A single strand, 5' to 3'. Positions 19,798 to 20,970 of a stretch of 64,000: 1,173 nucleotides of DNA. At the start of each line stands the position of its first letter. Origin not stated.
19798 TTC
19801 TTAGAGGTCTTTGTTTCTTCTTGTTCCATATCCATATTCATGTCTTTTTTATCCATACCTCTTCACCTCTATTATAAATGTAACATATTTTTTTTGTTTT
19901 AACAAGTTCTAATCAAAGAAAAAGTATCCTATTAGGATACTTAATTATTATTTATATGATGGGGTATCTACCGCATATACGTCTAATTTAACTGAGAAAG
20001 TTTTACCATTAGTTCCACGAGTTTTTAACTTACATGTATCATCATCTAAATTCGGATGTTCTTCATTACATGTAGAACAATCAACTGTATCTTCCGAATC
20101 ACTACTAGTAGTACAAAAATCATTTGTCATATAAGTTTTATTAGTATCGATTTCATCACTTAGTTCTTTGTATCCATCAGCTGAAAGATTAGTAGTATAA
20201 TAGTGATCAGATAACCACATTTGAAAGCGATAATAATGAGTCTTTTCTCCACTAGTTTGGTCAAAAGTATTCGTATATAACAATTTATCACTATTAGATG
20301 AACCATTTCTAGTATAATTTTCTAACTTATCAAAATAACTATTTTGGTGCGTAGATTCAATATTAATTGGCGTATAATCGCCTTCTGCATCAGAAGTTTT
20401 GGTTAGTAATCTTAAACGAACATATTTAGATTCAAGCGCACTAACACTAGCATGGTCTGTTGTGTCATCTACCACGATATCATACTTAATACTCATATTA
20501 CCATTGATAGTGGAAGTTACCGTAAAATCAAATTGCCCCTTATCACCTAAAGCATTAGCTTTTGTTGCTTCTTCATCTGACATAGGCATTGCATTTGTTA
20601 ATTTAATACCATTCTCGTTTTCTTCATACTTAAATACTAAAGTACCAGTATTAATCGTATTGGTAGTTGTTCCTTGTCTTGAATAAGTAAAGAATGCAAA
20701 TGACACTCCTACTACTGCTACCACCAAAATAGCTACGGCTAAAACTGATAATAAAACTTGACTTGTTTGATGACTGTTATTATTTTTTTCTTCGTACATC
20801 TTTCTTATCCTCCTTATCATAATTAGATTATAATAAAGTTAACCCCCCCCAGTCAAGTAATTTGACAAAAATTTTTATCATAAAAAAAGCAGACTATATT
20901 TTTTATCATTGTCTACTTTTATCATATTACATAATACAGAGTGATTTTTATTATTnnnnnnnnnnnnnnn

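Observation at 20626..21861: Tandemly duplicated TasA/CalY-like genes, each driven by a promoter with a G8 homopolymer in the -35/-10 spacer: candidate phase-variation switch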

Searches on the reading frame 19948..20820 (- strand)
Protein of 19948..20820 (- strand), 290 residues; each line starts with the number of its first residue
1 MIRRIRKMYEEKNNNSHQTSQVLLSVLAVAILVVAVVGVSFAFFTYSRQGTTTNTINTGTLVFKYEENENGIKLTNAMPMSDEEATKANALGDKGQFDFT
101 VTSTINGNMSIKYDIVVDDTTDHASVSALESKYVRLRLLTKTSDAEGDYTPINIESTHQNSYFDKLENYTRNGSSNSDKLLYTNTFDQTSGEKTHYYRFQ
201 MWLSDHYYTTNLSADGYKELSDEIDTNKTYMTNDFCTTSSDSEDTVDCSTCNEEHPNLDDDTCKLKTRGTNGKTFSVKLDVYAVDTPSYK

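Call 5: search_protein_families(library=pfam, proteins=[window:19948-20799:-], max_evalue=0.1)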
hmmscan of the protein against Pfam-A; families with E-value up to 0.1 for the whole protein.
window:19948-20799:- (283 aa): 0 families

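Call 6: search_protein_families(library=ncbifam, proteins=[window:19948-20799:-], max_evalue=0.1)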
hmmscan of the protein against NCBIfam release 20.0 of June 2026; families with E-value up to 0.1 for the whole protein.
window:19948-20799:- (283 aa): 1 family
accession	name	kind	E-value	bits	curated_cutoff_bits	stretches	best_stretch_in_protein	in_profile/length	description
NF042931.1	SAG1386_EF1546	equivalog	0.056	13.5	80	1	5-52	19-65/158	SAG1386/EF1546 family surface-associated protein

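Call 7: find_encoding_contigs(protein=window:19948-20799:-, flank=6000, max_places=10)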
Protein window:19948-20799:- (283 aa): no gene with exactly this product is on record in the collection.

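Call 9: find_encoding_contigs(protein=window:19948-20820:-, flank=6000, max_places=10)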
Protein window:19948-20820:- (290 aa): no gene with exactly this product is on record in the collection.

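Call 10: find_homologous_proteins(query=window:19951-20799:-)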
Query window:19951-20799:- (283 aa): 779 proteins with E <= 0.001 among 1969 candidates; the best 120 are listed.
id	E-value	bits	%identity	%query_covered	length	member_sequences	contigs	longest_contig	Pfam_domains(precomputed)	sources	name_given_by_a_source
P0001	9.6e-182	620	100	100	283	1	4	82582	-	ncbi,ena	-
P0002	1.1e-67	246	51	98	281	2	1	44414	-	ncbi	-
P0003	4.2e-65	238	51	98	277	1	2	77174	-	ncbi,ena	-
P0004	2.0e-62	229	50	99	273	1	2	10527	-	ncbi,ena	-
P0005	8.8e-60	221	50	99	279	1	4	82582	-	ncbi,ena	-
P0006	9.0e-51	191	46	98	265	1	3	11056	-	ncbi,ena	-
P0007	2.3e-50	190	47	95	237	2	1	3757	-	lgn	-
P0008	3.7e-50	189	45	98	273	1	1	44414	-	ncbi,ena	-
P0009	1.4e-48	184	44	98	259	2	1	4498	-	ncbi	-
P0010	8.5e-48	181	46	95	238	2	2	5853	-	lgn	-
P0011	2.3e-47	180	40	98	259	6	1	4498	-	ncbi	-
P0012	4.7e-46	176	47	97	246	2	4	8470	-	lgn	-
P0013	5.1e-46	176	44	97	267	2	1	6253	-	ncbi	-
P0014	8.3e-46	175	46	97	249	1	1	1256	-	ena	-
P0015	5.1e-45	172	45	97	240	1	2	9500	-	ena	-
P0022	1.3e-44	171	45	97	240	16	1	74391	-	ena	-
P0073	1.8e-39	154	50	68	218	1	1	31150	-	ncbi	ncbi:MAG: hypothetical protein RSB99_00790 [Bacilli bacterium]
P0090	3.1e-29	120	42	72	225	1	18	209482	-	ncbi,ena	-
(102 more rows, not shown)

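Call 11: find_encoding_contigs(protein=P0001, flank=8000, max_places=10)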
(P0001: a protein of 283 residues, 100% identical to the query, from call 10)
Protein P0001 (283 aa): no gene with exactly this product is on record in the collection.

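Call 12: list_cluster_members(proteins=[P0001, P0005, P0002, P0003, P0004, P0022, P0073, P0090])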
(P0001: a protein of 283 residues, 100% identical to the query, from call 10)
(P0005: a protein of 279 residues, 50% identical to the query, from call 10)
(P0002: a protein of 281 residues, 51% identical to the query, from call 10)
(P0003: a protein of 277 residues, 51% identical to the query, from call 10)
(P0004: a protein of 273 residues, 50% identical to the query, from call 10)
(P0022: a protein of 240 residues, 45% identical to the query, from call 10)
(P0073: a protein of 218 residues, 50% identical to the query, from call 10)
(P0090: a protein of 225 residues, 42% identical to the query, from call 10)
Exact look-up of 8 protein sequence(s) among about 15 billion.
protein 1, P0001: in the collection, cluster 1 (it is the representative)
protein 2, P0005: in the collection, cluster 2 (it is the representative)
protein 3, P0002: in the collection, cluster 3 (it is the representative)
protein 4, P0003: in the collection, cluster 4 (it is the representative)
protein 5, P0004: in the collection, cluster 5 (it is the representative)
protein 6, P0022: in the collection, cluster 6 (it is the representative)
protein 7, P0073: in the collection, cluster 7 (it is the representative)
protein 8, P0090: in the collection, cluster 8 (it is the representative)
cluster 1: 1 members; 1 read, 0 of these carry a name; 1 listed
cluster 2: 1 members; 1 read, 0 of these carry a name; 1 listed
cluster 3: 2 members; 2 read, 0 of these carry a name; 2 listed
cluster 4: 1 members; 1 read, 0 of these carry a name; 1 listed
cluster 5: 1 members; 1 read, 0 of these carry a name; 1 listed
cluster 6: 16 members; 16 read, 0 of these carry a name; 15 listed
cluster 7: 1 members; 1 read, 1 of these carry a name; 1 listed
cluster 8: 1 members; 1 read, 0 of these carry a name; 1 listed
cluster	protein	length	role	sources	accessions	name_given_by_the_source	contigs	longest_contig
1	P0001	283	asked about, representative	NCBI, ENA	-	-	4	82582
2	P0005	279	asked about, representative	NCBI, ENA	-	-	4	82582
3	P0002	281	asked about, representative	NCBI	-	-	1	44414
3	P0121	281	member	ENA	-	-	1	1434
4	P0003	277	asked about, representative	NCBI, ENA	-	-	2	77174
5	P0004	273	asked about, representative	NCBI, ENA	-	-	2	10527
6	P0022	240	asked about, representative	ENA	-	-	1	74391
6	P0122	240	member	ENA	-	-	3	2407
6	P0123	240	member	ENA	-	-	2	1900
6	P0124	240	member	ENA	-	-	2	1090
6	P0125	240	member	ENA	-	-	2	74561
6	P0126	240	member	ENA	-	-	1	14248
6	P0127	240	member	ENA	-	-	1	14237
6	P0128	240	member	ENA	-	-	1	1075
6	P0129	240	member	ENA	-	-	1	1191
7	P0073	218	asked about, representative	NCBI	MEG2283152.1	MAG: hypothetical protein RSB99_00790 [Bacilli bacterium]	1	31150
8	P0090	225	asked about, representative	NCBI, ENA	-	-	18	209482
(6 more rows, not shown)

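Call 14: find_related_loci(query=A1, collection=genome_contigs, flank=8000)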
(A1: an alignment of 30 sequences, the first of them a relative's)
Query A1 (283 aa) in genome_contigs; peptide patterns used: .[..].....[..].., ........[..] (x = any residue, [..] = any of these).
316 stretches matched a pattern; 159 encode a relative of the query (tblastn E <= 1e-3); the best 80 are kept; 78 distinct loci.
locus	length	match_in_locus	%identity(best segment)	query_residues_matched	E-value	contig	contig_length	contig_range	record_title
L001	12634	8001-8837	51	1-278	8e-58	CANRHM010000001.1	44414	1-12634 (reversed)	MAG: uncultured Bacilli bacterium isolate Lapin-032__bin119 genome assembly, contig: Lapin-032__NODE_1416_length_44414_c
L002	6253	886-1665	44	4-278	4e-56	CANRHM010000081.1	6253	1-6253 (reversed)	MAG: uncultured Bacilli bacterium isolate Lapin-032__bin119 genome assembly, contig: Lapin-032__NODE_15939_length_6253_c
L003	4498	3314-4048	46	1-278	2e-49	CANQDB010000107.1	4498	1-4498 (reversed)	MAG: uncultured Bacilli bacterium isolate Lapin-003-2__bin48 genome assembly, contig: Lapin-003-2__NODE_15770_length_449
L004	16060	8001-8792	37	1-278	2e-44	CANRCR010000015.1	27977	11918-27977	MAG: uncultured Bacilli bacterium isolate Lapin-026__bin36 genome assembly, contig: Lapin-026__NODE_1857_length_27977_co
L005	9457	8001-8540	53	6-198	2e-42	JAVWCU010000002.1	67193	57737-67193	MAG: Bacilli bacterium isolate CGS10Y4-bin68 NODE_276_length_67193_cov_9.033573, whole genome shotgun sequence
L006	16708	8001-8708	45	4-278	1e-41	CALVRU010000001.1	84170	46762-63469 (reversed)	MAG: uncultured Bacilli bacterium isolate BRZ_CH__bin90 genome assembly, contig: BRZ_CH__NODE_489_length_84170_cov_19.26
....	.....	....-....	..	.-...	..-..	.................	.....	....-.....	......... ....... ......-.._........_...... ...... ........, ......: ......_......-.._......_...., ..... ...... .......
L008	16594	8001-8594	40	1-206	1e-36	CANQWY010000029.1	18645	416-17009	MAG: uncultured Bacilli bacterium isolate Lapin-012__bin84 genome assembly, contig: Lapin-012__NODE_3867_length_18645_co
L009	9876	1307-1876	42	4-206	2e-36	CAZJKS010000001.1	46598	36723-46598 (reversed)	MAG TPA_asm: uncultured Muribaculaceae bacterium isolate SRP141132_co4_227 genome assembly, contig: NODE_487_length_4659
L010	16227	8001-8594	43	3-207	2e-36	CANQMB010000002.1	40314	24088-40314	MAG: uncultured Bacilli bacterium isolate Lapin-014__bin60 genome assembly, contig: Lapin-014__NODE_701_length_40314_cov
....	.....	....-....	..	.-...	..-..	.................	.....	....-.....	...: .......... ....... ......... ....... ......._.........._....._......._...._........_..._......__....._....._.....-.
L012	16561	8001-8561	43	2-204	5e-36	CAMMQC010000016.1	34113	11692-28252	MAG: uncultured Tenericutes bacterium isolate ERR4836964_bin.35_MetaWRAP_v1.1_MAG genome assembly, contig: NODE_1165_len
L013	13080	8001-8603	40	3-207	3e-36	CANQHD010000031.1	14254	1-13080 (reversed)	MAG: uncultured Bacilli bacterium isolate Lapin-028__bin71 genome assembly, contig: Lapin-028__NODE_4795_length_14254_co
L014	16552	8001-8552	43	3-200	6e-36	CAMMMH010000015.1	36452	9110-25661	MAG: uncultured Tenericutes bacterium isolate ERR4968579_bin.33_MetaWRAP_v1.1_MAG genome assembly, contig: NODE_646_leng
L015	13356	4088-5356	44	5-206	9e-36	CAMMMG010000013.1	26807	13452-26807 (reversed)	MAG: uncultured Tenericutes bacterium isolate ERR4835866_bin.4_MetaWRAP_v1.1_MAG genome assembly, contig: NODE_701_lengt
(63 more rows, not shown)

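Call 22: find_related_loci(query=A1, collection=metagenome_contigs, flank=4000)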
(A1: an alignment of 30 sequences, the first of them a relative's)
Query A1 (283 aa) in metagenome_contigs; peptide patterns used: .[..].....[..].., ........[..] (x = any residue, [..] = any of these).
207 stretches matched a pattern; 104 encode a relative of the query (tblastn E <= 1e-3); the best 80 are kept; 79 distinct loci.
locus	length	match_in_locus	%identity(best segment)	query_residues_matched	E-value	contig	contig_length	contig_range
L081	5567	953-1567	42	5-209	8e-37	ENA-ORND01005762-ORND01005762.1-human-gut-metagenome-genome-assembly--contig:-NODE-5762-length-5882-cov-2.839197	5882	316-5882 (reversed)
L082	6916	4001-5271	44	5-206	2e-35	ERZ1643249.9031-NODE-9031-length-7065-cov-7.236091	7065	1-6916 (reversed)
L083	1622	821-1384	43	2-204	3e-35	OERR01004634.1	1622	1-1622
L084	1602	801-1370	42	2-206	2e-34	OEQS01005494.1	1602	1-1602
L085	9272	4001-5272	41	3-200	5e-33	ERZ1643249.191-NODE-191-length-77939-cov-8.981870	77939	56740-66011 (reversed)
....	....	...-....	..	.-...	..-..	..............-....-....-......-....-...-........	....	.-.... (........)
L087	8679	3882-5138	43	5-200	1e-32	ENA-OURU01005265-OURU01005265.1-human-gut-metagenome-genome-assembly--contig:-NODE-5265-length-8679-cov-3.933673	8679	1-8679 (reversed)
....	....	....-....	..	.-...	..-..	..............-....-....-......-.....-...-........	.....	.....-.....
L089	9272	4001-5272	41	3-200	1e-32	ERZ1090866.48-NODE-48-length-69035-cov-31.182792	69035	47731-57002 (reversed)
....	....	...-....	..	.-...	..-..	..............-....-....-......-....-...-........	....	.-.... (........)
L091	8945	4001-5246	39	3-200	1e-32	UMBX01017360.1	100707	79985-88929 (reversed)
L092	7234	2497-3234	34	1-200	8e-32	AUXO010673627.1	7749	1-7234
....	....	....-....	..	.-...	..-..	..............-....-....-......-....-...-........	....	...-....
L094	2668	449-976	40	6-198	1e-31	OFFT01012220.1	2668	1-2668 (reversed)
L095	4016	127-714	38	5-213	6e-31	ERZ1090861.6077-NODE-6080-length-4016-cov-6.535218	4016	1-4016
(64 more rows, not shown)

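Call 30: search_solved_structures(query=A2, max_evalue=10)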
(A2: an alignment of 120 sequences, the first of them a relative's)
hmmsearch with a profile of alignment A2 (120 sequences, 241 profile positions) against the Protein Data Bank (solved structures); distinct sequences matched with E-value up to 10: 0.

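Call 36: predict_structure(alignment_id=A2)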
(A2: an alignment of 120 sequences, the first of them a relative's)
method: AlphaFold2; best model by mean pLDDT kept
length: 283 residues; sequences in the alignment: 120
mean_pLDDT: 69.4   pTM: 0.69
mean pLDDT of the five models: 69.4, 69.3, 67.1, 66.3, 64.0
residues with pLDDT >= 90: 15; 70-90: 153; 50-70: 41; < 50: 74
segments of 3 or more residues with pLDDT < 50: 1-17, 19-22, 25-63, 148-150, 209-215, 281-283
pLDDT, mean of each block of 10 residues (from residue 1): 43 48 47 31 36 41 61 86 74 82 87 84 89 81 65 81 77 89 84 89 57 53 88 77 65 75 85 77 40
secondary structure, 60 per line:
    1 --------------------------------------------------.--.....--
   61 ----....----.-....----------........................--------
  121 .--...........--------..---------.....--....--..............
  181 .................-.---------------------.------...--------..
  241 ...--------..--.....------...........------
elements in order: E54-58 E65-68 H75-78 E89-112 E127-134 E161-164 E167-197 E228-230 E256-260 E267-277

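Call 47: fold_search(model_id=the predicted structure, library=pdb)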
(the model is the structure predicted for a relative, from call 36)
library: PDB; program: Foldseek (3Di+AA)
matches with E <= 10: 1345; with E <= 0.001: 0
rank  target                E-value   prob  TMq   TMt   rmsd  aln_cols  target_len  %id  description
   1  2yc2_A                3.3e-03  0.77  0.15  0.26  11.9       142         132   11  Intraflagellar Transport Complex 25-27 from Chlamydomonas (released 2011-03-23)
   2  2zai_B                4.6e-03  0.30  0.11  0.07  20.2       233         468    8  Crystal structure of the soluble domain of STT3 from P. furiosus (released 2007-12-11)
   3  6gjt_D                5.2e-03  0.87  0.23  0.32  25.5       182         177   18  Chlamydia protein Pgp3 studied at high resolution in a new crystal form (released 2018-07-25)
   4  4je0_B                5.2e-03  0.51  0.16  0.15   9.5       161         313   10  Structures of SdrD from Staphylococcus aureus reveal the molecular mechanism of how the cell surface receptors recogni (released 2013-06-19)
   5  8g0g_A                5.5e-03  0.82  0.20  0.12  12.1       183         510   11  Crystal structure of diphtheria toxin H223Q/H257Q double mutant (pH 4.5) (released 2023-07-05)
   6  2zag_A                6.8e-03  0.28  0.12  0.08  19.9       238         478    8  Crystal structure of the SeMet-substituted soluble domain of STT3 from P. furiosus (released 2007-12-11)
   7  2yc4_A                7.6e-03  0.63  0.14  0.27  12.2       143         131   12  Intraflagellar Transport Complex 25-27 from Chlamydomonas (released 2011-03-23)
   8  5a3l_D                7.6e-03  0.33  0.13  0.17  11.1       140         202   14  Structure of Cea1A in complex with N-Acetylglucosamine (released 2016-06-29)
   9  8g0f_B                8.5e-03  0.60  0.21  0.13  18.5       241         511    9  Crystal structure of diphtheria toxin H223Q/H257Q double mutant (pH 5.5) (released 2023-07-05)
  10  2yc4_B                8.5e-03  0.57  0.14  0.25  11.8       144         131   12  Intraflagellar Transport Complex 25-27 from Chlamydomonas (released 2011-03-23)
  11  5cyl_C                9.0e-03  0.63  0.16  0.13  12.4       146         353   12  Crystal structure of the CupB6 tip adhesin from Pseudomonas aeruginosa (released 2016-10-05)
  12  7k7e_A                9.5e-03  0.77  0.20  0.13  11.6       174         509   10  Crystal structure of diphtheria toxin from crystals obtained at pH 7.0 (released 2020-11-18)
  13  4jdz_B                1.1e-02  0.20  0.17  0.13  25.5       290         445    9  Structures of SdrD from Staphylococcus aureus reveal the molecular mechanism of how the cell surface receptors recogni (released 2013-06-19)
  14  2qbx_A                1.2e-02  0.60  0.21  0.28  11.4       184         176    8  EphB2/SNEW Antagonistic Peptide Complex (released 2007-11-06)
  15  5a3l_C                1.2e-02  0.28  0.15  0.18  11.1       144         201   14  Structure of Cea1A in complex with N-Acetylglucosamine (released 2016-06-29)
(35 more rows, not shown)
